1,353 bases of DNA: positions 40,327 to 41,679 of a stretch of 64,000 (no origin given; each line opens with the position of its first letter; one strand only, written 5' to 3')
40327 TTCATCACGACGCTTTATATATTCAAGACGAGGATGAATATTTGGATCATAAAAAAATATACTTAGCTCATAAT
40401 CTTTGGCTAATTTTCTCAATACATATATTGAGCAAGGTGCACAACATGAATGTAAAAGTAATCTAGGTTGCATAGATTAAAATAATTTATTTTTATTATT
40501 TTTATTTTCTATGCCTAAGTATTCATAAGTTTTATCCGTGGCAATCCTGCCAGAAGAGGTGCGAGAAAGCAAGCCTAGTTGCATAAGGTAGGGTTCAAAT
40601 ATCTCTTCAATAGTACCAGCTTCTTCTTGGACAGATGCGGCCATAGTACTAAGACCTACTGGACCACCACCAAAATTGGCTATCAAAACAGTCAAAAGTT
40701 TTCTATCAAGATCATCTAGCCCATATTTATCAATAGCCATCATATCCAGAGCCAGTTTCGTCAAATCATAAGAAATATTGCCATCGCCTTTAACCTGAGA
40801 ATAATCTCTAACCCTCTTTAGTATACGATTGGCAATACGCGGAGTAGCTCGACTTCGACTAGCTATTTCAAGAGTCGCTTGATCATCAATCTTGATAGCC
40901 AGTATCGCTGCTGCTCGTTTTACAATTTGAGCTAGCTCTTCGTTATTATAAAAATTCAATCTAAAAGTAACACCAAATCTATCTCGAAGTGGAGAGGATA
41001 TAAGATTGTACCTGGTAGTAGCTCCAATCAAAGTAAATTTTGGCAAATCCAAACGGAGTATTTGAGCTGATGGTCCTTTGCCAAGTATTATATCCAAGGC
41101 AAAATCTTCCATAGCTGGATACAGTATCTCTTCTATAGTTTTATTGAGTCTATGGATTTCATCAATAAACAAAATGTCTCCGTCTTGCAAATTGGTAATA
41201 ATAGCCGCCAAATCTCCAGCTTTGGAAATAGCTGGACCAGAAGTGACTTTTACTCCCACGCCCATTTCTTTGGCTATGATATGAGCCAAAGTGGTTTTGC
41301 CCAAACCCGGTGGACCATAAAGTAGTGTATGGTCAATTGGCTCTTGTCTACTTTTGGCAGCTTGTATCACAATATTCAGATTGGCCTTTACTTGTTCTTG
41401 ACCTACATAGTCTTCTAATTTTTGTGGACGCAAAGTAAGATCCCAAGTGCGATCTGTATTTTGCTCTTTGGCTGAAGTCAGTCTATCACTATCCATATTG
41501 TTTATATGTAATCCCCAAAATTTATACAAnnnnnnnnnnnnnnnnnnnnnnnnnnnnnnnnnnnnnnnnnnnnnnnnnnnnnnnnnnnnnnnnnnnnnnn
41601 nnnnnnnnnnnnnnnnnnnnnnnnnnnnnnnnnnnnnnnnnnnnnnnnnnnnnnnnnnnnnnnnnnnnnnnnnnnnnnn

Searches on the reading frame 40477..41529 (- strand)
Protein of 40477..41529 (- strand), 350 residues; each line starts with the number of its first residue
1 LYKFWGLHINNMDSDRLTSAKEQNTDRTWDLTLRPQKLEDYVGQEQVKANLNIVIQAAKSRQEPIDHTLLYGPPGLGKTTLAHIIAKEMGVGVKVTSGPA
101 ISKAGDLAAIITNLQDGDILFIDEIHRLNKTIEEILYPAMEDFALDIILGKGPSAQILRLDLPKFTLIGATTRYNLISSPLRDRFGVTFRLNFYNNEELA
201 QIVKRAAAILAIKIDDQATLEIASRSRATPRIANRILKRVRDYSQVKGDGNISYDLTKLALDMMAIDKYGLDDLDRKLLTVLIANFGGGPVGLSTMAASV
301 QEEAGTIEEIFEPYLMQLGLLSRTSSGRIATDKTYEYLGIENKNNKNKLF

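Call 63: search_protein_families(library=ncbifam, proteins=[window:40477-41529:-], max_evalue=1e-10)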
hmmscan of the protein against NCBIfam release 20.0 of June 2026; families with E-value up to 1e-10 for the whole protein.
window:40477-41529:- (350 aa): 8 families
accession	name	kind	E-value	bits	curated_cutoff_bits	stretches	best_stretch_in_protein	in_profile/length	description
NF000868.0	PRK00080.1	equivalog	4.8e-151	502.3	282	1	21-342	7-328/330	Holliday junction branch migration DNA helicase RuvB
TIGR00635.1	ruvB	equivalog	4.9e-139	462.6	299.05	1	36-339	1-304/305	Holliday junction branch migration DNA helicase RuvB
NF009882.0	PRK13341.1-3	equivalog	6.8e-15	54.2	1197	1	32-148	23-143/734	AAA family ATPase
NF009881.0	PRK13341.1-2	equivalog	3.4e-14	51.7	651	1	23-145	12-138/736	AAA family ATPase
NF009883.0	PRK13341.1-4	equivalog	8.3e-14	50.4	668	1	13-148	3-144/729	AAA family ATPase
TIGR02903.1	spore_lon_C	equivalog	2.1e-13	49.7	678.8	0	15-88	130-198/615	Lon family ATP-dependent protease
NF003229.0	PRK04195.1-5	equivalog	2e-11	43.2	280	1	32-92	10-71/413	replication factor C large subunit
TIGR02902.1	spore_lonB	equivalog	1e-10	40.9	723.3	0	33-88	59-109/531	ATP-dependent protease LonB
